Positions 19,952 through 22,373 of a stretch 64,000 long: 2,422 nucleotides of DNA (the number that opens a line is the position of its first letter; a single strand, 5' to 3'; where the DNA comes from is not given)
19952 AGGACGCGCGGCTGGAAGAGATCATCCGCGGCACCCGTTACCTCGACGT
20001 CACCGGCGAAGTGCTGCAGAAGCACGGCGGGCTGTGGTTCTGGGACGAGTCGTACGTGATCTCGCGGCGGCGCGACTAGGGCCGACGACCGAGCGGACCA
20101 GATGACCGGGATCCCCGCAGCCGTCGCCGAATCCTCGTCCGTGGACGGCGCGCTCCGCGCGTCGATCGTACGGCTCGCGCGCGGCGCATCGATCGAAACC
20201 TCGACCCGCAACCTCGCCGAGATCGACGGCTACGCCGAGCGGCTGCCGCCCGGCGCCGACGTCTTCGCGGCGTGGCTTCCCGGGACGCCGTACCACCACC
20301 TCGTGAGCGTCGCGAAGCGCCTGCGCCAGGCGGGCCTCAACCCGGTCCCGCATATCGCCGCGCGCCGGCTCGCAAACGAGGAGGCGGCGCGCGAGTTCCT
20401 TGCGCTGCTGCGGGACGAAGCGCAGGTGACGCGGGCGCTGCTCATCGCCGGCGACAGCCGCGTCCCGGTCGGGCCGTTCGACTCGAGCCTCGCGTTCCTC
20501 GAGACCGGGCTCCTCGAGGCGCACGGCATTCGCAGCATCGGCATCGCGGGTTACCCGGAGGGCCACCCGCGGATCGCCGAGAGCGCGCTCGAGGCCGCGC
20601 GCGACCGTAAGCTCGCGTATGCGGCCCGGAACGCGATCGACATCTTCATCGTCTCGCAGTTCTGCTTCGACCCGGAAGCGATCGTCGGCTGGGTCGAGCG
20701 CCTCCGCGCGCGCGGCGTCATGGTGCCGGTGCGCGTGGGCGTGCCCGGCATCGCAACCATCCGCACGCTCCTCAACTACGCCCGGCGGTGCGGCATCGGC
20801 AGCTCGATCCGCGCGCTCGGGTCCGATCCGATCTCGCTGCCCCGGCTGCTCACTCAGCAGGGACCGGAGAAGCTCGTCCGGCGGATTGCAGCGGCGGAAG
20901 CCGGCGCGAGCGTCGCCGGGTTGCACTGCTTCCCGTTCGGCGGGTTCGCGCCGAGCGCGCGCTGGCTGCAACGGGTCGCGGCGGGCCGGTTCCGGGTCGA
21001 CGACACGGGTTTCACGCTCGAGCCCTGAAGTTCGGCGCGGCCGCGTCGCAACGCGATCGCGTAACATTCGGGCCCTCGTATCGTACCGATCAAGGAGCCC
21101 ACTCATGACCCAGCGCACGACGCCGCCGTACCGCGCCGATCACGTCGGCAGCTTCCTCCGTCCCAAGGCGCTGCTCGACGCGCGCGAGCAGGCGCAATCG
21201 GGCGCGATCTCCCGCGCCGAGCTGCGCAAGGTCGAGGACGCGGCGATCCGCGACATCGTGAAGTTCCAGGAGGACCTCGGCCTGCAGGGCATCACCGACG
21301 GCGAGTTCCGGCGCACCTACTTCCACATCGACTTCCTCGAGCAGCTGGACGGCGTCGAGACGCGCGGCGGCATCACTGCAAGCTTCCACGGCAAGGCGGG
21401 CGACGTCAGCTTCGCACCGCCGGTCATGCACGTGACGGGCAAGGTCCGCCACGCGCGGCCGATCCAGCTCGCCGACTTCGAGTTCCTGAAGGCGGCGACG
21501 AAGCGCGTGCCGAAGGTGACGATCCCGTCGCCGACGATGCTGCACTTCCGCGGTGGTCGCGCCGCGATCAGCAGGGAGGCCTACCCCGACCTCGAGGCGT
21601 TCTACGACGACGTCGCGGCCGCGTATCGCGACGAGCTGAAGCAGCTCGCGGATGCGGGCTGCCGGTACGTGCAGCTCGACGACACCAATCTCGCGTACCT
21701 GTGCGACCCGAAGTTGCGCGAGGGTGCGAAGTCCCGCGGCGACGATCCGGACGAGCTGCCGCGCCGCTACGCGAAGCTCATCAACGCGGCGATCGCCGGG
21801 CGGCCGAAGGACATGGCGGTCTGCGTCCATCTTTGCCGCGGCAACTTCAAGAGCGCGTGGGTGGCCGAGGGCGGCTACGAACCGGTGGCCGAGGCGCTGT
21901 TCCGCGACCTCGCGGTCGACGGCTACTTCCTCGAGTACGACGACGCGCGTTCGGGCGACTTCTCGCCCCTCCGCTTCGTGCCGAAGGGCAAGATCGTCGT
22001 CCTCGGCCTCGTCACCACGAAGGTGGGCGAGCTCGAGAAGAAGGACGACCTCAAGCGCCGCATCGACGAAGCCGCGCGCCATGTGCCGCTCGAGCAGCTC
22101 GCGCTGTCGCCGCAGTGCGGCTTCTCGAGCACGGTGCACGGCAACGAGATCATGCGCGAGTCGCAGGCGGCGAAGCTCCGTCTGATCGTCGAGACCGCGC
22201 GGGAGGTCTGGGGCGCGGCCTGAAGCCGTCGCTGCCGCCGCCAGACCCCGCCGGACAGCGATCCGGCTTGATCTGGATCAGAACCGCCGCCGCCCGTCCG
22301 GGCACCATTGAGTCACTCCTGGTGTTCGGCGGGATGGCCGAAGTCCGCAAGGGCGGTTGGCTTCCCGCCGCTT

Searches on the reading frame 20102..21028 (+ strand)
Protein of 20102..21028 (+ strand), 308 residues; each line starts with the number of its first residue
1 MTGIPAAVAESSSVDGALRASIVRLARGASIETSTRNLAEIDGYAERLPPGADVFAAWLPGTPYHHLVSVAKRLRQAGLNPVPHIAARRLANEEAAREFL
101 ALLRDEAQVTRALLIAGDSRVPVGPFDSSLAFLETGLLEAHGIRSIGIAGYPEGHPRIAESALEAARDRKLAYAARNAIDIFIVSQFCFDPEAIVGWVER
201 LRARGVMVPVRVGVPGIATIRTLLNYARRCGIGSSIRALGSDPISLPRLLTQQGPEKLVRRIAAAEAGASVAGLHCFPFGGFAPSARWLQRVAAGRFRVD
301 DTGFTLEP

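Call 88: search_protein_families(library=pfam, proteins=[window:20102-21028:+], max_evalue=0.00001)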
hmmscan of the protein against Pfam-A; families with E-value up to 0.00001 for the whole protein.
window:20102-21028:+ (308 aa): 1 family
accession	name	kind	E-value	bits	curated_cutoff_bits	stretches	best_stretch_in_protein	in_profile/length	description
PF02219.23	MTHFR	-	9.3e-07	28.9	24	1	145-230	142-223/287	Methylenetetrahydrofolate reductase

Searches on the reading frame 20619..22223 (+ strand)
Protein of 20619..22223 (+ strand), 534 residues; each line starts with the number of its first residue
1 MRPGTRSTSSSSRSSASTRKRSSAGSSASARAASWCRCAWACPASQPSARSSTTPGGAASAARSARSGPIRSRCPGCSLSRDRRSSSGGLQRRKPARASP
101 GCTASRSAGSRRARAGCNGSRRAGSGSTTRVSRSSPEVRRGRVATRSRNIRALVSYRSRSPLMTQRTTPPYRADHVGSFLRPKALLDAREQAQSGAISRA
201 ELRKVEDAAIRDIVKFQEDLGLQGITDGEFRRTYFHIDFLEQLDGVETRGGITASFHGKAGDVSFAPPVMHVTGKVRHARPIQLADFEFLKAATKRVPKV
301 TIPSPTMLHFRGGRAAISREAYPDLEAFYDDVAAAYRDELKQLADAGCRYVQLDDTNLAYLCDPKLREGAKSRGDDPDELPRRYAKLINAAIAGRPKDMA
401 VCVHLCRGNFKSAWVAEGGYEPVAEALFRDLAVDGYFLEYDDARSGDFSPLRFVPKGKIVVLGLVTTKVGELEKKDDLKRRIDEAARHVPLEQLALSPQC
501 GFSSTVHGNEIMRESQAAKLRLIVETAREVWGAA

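Call 88: search_protein_families(library=pfam, proteins=[window:20619-22223:+], max_evalue=0.00001)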
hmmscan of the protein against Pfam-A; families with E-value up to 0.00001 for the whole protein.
window:20619-22223:+ (534 aa): 1 family
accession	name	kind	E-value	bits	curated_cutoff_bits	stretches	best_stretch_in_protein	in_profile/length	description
PF01717.24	Meth_synt_2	-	3.3e-22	79.7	21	1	176-527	6-322/324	Cobalamin-independent synthase, Catalytic domain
